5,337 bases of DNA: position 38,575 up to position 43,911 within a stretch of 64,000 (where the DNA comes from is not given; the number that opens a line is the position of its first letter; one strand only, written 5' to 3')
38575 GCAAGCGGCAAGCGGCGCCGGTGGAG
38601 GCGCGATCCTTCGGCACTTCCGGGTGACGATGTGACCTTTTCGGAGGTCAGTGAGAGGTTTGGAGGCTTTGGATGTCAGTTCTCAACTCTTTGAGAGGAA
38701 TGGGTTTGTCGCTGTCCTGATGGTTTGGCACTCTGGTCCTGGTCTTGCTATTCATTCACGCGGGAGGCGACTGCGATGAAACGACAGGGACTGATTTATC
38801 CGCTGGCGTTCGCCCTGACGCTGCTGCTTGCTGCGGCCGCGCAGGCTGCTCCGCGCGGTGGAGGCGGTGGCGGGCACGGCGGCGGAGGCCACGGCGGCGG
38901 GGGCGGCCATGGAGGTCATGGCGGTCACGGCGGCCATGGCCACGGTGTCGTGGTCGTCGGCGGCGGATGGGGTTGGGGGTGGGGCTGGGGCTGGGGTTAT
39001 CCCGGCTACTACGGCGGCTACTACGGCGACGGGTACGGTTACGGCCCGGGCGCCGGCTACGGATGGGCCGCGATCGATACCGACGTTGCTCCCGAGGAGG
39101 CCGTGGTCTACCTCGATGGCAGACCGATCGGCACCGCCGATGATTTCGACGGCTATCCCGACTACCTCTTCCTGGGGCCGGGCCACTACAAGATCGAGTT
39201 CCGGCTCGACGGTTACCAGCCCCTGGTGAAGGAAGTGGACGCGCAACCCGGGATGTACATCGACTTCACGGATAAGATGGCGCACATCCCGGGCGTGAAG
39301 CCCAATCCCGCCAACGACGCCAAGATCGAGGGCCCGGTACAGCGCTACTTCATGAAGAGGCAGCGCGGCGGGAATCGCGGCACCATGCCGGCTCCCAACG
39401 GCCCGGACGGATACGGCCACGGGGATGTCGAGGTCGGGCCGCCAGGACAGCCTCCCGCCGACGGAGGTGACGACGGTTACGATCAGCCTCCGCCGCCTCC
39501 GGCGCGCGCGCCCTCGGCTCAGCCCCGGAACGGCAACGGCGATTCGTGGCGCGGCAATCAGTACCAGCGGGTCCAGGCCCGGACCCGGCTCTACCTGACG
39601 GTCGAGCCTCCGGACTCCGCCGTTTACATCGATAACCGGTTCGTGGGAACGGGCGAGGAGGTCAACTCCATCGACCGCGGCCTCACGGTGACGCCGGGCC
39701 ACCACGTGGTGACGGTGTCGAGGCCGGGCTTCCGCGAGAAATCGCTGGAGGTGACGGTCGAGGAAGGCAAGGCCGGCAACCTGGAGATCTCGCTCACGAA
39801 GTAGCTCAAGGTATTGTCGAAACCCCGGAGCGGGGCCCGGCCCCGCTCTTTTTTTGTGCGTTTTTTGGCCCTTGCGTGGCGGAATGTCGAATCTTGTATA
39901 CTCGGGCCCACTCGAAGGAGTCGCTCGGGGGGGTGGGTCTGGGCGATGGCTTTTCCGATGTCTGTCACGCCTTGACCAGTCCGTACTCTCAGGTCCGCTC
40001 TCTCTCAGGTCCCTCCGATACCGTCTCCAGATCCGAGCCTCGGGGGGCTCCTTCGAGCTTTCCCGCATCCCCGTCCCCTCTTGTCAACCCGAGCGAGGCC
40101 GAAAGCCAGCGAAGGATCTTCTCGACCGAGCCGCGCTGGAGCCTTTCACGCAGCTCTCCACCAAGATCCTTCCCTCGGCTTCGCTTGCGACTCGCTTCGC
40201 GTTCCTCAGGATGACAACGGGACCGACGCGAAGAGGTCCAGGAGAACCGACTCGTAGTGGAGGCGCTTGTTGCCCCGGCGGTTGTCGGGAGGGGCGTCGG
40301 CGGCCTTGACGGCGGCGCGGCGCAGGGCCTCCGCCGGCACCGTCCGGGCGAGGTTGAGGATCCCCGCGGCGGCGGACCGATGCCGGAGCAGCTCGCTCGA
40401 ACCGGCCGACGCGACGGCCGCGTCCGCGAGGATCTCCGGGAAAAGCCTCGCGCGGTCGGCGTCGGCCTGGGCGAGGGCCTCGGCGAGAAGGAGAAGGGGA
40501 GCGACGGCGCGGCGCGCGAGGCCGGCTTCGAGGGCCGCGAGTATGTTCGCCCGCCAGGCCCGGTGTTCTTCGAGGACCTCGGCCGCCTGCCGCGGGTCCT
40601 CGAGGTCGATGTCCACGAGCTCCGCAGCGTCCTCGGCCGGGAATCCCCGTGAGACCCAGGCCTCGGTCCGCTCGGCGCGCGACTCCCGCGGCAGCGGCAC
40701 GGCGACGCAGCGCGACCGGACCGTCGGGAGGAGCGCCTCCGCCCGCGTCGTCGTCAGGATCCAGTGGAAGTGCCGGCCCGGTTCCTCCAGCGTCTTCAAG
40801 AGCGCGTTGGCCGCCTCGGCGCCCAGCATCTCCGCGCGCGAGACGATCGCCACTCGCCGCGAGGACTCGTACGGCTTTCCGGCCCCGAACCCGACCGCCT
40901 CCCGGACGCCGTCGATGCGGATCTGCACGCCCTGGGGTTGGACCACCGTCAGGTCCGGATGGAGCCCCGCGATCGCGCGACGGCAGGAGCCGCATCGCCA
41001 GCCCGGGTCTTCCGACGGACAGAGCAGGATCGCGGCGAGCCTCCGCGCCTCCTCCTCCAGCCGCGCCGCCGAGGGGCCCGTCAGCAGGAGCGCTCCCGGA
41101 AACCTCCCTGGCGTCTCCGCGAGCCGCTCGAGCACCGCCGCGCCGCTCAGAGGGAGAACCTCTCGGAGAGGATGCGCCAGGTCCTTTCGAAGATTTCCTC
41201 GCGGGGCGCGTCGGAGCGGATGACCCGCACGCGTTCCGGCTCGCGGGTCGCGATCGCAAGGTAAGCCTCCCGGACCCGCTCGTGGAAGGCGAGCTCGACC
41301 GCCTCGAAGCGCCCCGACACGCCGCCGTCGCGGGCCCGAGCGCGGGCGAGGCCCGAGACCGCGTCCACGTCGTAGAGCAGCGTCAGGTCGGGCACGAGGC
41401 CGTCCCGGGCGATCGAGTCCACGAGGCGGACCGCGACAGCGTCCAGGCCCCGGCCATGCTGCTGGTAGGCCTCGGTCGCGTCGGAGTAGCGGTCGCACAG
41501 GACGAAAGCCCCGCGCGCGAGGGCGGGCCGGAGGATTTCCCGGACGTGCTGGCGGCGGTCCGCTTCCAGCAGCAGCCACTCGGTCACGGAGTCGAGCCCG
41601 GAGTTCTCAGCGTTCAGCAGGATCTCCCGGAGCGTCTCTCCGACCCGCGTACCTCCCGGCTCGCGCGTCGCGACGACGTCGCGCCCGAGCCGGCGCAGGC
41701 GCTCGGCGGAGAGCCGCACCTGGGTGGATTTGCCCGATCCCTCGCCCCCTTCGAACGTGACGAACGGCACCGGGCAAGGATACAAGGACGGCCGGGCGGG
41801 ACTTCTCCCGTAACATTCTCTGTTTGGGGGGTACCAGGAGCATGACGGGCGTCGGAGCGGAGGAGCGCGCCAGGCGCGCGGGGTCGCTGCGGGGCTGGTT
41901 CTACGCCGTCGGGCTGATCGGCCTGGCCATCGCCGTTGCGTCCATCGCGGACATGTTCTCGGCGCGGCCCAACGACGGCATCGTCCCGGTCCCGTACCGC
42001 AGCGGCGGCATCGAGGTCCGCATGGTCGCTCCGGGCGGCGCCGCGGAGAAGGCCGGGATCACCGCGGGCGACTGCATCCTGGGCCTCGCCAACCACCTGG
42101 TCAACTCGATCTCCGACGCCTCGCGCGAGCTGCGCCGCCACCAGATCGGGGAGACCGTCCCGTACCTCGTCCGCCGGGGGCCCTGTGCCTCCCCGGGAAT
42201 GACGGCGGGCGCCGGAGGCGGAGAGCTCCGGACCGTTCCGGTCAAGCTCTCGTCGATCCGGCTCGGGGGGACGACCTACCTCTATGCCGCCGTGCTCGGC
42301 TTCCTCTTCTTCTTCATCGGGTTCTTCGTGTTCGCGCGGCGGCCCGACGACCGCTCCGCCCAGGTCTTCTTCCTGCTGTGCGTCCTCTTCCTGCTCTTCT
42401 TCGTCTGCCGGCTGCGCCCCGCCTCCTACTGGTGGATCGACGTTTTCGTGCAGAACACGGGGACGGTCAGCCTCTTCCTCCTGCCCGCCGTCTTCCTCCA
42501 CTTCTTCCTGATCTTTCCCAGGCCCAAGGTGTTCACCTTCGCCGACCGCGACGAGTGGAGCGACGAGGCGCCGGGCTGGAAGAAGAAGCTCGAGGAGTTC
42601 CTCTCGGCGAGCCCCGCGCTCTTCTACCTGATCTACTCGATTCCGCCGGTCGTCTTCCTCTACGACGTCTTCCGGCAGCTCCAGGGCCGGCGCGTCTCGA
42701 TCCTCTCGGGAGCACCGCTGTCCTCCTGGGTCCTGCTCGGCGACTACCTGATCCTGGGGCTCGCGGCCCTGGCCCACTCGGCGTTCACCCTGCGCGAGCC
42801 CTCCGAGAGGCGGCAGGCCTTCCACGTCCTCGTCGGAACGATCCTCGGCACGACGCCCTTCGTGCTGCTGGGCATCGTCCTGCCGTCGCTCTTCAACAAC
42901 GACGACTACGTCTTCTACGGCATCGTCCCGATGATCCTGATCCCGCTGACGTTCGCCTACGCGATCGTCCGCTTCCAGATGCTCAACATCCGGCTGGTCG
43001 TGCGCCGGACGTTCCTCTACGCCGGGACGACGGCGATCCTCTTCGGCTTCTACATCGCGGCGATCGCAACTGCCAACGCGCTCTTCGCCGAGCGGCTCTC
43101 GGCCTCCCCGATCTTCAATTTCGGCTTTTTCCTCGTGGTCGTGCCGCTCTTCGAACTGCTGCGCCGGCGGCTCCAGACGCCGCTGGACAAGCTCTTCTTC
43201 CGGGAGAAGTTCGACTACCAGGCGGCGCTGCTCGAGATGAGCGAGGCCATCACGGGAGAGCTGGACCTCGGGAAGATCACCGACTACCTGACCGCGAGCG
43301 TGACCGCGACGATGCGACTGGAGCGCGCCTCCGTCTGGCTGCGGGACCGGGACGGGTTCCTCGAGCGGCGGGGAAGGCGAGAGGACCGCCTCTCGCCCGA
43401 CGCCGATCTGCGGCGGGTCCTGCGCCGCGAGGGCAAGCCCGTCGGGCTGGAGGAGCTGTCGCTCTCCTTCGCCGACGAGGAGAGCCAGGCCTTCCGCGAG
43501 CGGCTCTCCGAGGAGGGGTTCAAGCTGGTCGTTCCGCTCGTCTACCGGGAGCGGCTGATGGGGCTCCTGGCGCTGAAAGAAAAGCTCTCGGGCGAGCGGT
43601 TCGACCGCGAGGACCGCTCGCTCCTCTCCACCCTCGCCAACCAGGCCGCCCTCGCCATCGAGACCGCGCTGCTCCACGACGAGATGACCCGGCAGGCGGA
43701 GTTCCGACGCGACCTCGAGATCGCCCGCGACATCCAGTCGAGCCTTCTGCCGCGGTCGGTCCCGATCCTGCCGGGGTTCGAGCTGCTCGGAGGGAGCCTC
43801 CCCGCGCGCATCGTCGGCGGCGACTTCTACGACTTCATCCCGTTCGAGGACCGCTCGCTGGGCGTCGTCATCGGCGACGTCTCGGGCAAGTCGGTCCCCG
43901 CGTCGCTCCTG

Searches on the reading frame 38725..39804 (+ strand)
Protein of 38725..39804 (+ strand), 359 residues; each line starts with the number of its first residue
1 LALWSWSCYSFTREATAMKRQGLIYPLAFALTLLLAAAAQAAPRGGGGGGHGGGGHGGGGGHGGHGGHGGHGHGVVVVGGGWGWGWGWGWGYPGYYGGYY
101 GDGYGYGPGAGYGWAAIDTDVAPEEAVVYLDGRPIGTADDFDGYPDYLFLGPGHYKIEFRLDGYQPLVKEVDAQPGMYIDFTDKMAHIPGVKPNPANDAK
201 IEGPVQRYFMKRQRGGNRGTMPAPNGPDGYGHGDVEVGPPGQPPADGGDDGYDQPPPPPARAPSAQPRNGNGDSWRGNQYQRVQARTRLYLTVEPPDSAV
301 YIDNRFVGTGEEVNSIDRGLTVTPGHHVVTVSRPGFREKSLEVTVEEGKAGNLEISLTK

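Call 9: search_protein_families(library=pfam, proteins=[window:38725-39804:+], max_evalue=0.001)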
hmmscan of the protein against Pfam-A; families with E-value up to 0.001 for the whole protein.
window:38725-39804:+ (359 aa): 3 families
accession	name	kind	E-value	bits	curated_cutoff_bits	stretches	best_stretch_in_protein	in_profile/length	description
PF08308.17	PEGA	-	1.1e-11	44.9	20.8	1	289-358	4-68/71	PEGA domain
PF13620.12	CarboxypepD_reg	-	3.7e-08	34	32.3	1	322-358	45-82/82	Carboxypeptidase regulatory-like domain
PF13715.12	CarbopepD_reg_2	-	0.00054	20.4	32.2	0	125-181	16-72/88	CarboxypepD_reg-like domain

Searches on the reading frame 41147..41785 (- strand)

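Call 106: search_protein_families(library=pfam, proteins=[window:41147-41785:-], max_evalue=0.001)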
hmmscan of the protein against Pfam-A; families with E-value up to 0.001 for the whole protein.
window:41147-41785:- (212 aa): 2 families
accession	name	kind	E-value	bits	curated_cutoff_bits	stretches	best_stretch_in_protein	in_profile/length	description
PF02223.23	Thymidylate_kin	-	2.3e-40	138.7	27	1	11-199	1-182/185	Thymidylate kinase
PF13521.12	AAA_28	-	1e-05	26.2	27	1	9-176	2-147/164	AAA domain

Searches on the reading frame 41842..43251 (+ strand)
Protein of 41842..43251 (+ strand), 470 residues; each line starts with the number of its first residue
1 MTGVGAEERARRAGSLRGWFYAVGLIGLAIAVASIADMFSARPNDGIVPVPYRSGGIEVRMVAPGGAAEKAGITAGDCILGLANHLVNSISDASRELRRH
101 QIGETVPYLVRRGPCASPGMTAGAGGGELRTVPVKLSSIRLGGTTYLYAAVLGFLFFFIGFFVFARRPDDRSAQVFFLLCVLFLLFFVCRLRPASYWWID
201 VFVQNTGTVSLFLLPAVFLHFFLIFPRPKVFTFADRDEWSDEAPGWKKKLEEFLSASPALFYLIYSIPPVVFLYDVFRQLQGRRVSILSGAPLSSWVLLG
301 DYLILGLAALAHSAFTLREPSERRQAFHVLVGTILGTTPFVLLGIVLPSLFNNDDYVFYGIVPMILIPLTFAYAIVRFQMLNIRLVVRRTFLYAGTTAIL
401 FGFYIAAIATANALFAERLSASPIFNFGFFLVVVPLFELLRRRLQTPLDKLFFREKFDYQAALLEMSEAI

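Call 12: find_homologous_proteins(query=window:41842-43251:+)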
Query seq(470 aa) (470 aa): 118 proteins with E <= 0.001 among 8000 candidates.
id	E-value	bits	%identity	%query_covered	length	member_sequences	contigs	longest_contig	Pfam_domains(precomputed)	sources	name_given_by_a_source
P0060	3.1e-235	799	78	100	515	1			PF17820.8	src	-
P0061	5.1e-223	759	73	100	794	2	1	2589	PF13185.13,PF17820.8,PF01590.33,PF13492.13,PF07228.18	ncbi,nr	ncbi:MAG TPA: SpoIIE family protein phosphatase, partial [Thermoanaerobaculia bacterium]|nr:SpoIIE f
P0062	3.3e-213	727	73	96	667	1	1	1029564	PF13185.13,PF01590.33,PF13492.13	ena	-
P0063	1.4e-209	715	74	94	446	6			PF17820.8,PF00595.30,PF13180.13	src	-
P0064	6.7e-209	712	70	99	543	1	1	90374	PF13180.13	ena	-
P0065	3.6e-207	707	72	97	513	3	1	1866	PF17820.8,PF13180.13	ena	-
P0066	4.2e-207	707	74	95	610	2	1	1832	PF13185.13,PF01590.33,PF13492.13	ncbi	ncbi:MAG: GAF domain-containing protein, partial [Thermoanaerobaculia bacterium]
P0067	6.0e-204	696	75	93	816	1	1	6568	PF13185.13,PF17820.8,PF01590.33,PF13180.13,PF13492.13,PF07228.18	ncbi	ncbi:MAG: SpoIIE family protein phosphatase, partial [Thermoanaerobaculia bacterium]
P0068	5.5e-203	693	74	92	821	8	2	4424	PF13185.13,PF01590.33,PF13492.13,PF07228.18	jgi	jgi:serine phosphatase RsbU (regulator of sigma subunit)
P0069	1.3e-201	688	73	92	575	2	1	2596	PF17820.8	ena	-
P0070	3.0e-200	684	68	99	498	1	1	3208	-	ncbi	ncbi:MAG TPA: hypothetical protein VIE39_06390, partial [Thermoanaerobaculia bacterium]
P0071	3.6e-200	684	73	92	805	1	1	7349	PF07228.18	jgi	jgi:serine phosphatase RsbU (regulator of sigma subunit)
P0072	5.2e-196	670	71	91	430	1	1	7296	-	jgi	-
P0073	1.0e-193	662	73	87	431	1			PF13180.13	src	-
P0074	8.6e-193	659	74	87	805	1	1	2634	PF13185.13,PF01590.33,PF13492.13,PF07228.18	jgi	jgi:serine phosphatase RsbU (regulator of sigma subunit)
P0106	3.1e-113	397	47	92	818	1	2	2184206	PF13185.13,PF13180.13,PF07228.18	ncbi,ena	-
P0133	2.1e-89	318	44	92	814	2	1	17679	PF13185.13,PF17820.8,PF01590.33,PF13492.13,PF07228.18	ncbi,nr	ncbi:MAG: SpoIIE family protein phosphatase [Thermoanaerobaculum sp.]|nr:SpoIIE family protein phosp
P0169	3.9e-11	60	26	90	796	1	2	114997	PF13185.13,PF13487.13,PF01966.29,PF01590.33,PF13492.13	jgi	jgi:putative nucleotidyltransferase with HDIG domain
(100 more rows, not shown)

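Call 36: search_protein_families(library=pfam, proteins=[P0169], max_evalue=10)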
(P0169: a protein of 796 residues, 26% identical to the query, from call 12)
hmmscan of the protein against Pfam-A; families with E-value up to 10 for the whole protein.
P0169 (796 aa): 6 families
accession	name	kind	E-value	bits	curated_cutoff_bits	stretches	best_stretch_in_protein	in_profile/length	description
PF13487.12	HD_5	-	5.3e-37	127.6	27.2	1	616-780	3-170/170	HD domain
PF01966.28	HD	-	4.9e-19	69.2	22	1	627-749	1-116/116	HD domain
PF01590.32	GAF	-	1.5e-11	45.4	22.4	1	404-596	2-133/133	GAF domain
PF13185.12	GAF_2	-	7.5e-10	39.6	28.6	1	543-597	83-136/136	GAF domain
PF13492.12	GAF_3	-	3.1e-08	34.5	27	1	541-598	73-129/129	GAF domain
PF00746.26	Gram_pos_anchor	-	1.3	9.5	20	1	342-371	12-39/43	LPXTG cell wall anchor motif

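Call 45: find_encoding_contigs(protein=P0106, flank=8000, max_places=2)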
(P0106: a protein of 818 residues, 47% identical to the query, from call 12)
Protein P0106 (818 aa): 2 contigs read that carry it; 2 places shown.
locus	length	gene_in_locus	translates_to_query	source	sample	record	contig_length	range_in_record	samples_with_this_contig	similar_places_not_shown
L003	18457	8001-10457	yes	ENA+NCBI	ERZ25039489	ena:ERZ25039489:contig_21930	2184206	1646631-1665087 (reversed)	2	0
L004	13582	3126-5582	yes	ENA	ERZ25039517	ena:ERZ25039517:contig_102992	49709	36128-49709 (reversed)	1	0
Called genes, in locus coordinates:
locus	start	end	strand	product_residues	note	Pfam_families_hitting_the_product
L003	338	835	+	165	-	-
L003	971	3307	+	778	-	PF00082:Peptidase_S8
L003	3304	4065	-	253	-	-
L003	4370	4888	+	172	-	-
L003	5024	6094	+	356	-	-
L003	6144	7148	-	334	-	PF13177:DNA_pol3_delta2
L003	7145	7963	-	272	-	PF02223:Thymidylate_kin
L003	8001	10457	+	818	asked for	PF13180:PDZ_2 (weak), PF13185:GAF_2 (weak), PF07228:SpoIIE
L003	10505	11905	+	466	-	PF23914:TPR_CcmH_CycH (faint), PF07719:TPR_2 (faint), PF13174:TPR_6 (faint), PF13176:TPR_7 (faint), PF13374:TPR_10 (faint), PF13432:TPR_16 (weak), PF00515:TPR_1 (weak), PF13181:TPR_8 (weak), +10 more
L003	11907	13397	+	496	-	PF01590:GAF (weak), PF13185:GAF_2, PF13492:GAF_3 (weak), PF00158:Sigma54_activat, PF14532:Sigma54_activ_2, PF20030:bpMoxR (weak), PF25601:AAA_lid_14, PF02954:HTH_8, +2 more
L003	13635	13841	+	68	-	-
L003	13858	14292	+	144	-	PF13581:HATPase_c_2, PF02518:HATPase_c (weak)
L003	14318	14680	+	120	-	PF01740:STAS, PF13466:STAS_2 (weak)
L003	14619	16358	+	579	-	PF01590:GAF (faint), PF13185:GAF_2 (weak), PF13492:GAF_3 (weak), PF07228:SpoIIE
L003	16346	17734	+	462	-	PF00077:RVP (faint), PF13650:Asp_protease_2, PF13975:gag-asp_proteas, PF13650:Asp_protease_2 (weak)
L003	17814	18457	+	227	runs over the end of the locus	PF01135:PCMT, PF00398:RrnaAD, PF13649:Methyltransf_25, PF13847:Methyltransf_31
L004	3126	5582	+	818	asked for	PF13180:PDZ_2 (weak), PF13185:GAF_2 (weak), PF07228:SpoIIE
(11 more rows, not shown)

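Call 46: find_encoding_contigs(protein=P0133, flank=8000, max_places=2)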
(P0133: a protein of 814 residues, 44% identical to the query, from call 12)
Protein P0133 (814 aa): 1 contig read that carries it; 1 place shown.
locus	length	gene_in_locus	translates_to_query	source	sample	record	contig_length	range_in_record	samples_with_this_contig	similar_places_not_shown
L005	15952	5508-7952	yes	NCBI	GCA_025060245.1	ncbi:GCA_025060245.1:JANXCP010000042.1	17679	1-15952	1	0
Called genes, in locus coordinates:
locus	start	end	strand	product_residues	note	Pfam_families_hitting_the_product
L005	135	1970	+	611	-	PF09586:YfhO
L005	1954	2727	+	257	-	PF02585:PIG-L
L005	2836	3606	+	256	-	PF13620:CarboxypepD_reg (faint), PF08308:PEGA (weak)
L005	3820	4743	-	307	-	PF13177:DNA_pol3_delta2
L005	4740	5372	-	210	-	PF13521:AAA_28 (faint), PF02223:Thymidylate_kin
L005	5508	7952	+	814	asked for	PF17820:PDZ_6, PF01590:GAF, PF13185:GAF_2 (weak), PF13492:GAF_3 (weak), PF07228:SpoIIE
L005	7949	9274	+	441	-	PF12895:ANAPC3 (faint), PF13424:TPR_12 (faint), PF13428:TPR_14 (faint), PF25060:ARM_TT21_2nd (faint), PF00515:TPR_1 (faint), PF07719:TPR_2 (faint), PF14559:TPR_19, PF13432:TPR_16 (weak), +2 more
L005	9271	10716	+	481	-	PF00158:Sigma54_activat, PF14532:Sigma54_activ_2, PF07728:AAA_5, PF25601:AAA_lid_14, PF02954:HTH_8, PF13384:HTH_23 (weak), PF13551:HTH_29 (faint)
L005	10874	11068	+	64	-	-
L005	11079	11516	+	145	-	PF13581:HATPase_c_2, PF02518:HATPase_c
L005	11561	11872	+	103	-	PF01740:STAS, PF13466:STAS_2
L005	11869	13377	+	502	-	PF01590:GAF (weak), PF07228:SpoIIE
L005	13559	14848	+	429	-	PF03349:Toluene_X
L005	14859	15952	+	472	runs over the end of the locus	PF00657:Lipase_GDSL, PF13472:Lipase_GDSL_2 (faint)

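Call 83: list_cluster_members(proteins=[P0169, P0301, P0275, P0296, P0307, P0187, P0210, P0291, P0195, P0221])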
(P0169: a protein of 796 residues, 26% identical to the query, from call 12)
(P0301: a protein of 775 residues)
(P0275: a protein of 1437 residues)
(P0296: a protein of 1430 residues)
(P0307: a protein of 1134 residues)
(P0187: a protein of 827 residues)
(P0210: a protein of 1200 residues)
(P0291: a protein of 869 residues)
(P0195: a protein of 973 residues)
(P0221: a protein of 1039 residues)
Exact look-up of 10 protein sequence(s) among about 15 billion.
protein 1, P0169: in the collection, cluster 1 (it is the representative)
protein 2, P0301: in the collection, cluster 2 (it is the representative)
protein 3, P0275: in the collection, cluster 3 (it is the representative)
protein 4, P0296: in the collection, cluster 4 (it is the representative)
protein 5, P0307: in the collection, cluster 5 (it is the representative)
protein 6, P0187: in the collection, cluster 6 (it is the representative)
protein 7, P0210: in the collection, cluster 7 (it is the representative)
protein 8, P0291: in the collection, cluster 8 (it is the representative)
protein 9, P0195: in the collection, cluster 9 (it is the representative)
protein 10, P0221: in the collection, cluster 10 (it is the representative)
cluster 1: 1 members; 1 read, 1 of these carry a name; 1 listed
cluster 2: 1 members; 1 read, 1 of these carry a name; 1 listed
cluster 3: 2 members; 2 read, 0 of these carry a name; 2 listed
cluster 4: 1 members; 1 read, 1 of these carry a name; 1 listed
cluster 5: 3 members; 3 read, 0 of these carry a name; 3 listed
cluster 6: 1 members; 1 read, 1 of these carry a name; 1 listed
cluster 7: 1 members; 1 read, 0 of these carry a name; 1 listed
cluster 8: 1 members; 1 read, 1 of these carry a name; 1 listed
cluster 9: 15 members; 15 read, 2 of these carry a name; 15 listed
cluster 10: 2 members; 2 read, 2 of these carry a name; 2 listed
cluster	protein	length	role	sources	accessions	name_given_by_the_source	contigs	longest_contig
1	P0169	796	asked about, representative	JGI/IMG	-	putative nucleotidyltransferase with HDIG domain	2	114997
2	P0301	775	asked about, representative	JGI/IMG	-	hypothetical protein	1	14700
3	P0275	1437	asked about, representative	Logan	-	-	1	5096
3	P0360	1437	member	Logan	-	-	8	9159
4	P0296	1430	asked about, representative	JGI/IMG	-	signal transduction histidine kinase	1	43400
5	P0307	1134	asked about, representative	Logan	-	-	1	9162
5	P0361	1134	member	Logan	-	-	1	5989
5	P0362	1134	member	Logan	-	-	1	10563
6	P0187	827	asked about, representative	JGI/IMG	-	signal transduction histidine kinase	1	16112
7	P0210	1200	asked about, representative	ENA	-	-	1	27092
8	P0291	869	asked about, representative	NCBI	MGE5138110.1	MAG: hypothetical protein ACM3JD_01500, partial [Rudaea sp.]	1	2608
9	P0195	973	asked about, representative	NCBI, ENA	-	-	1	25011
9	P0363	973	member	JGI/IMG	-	two-component system NtrC family sensor kinase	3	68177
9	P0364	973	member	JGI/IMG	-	two-component system NtrC family sensor kinase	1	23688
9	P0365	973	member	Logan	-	-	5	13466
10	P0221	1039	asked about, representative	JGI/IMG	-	two-component system NtrC family sensor kinase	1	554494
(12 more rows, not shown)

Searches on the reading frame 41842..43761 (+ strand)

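Call 96: search_protein_families(library=ncbifam, proteins=[window:41842-43761:+], max_evalue=10)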
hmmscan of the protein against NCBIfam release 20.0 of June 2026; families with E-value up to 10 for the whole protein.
window:41842-43761:+ (640 aa): 11 families
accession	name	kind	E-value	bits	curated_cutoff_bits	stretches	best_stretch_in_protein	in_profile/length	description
TIGR02916.1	PEP_his_kin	equivalog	2e-19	69.6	300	1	351-618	189-469/679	XrtA/PEP-CTERM system histidine kinase PrsK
NF041606.1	dguan_cyc_DgcA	equivalog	2.3e-06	26.8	370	1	517-616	82-179/340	diguanylate cyclase DgcA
TIGR02037.1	degP_htrA_DO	subfamily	1.5e-05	24.1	416.2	1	56-112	260-316/434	Do family serine endopeptidase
NF041199.1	trx7_PDZ_seleno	equivalog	2.9e-05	23.2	300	1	58-113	206-262/390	Trx7/PDZ domain-containing (seleno)protein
NF008283.0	PRK11061.1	equivalog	0.00045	18.6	583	1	517-616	68-164/748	phosphoenolpyruvate--protein phosphotransferase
NF047786.1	his_kin_MadS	equivalog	0.00061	19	500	1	551-620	121-188/434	MadS family sensor histidine kinase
NF047968.1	SerProtHtrA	equivalog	0.0017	17.8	470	1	55-112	289-346/357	serine protease HtrA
NF041521.1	HhoA_HhoB_HtrA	equivalog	0.0033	16.8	450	1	50-113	259-321/335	HhoA/HhoB/HtrA family serine endopeptidase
NF008147.1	PRK10898.1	equivalog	0.011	14.9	408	1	55-112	279-336/352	outer membrane-stress sensor serine endopeptidase DegS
NF008189.1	PRK10942.1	equivalog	0.026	13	720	1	58-98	316-356/477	serine endoprotease DegP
NF007526.1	PRK10139.1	equivalog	0.029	13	756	1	58-105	294-341/456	serine endoprotease DegQ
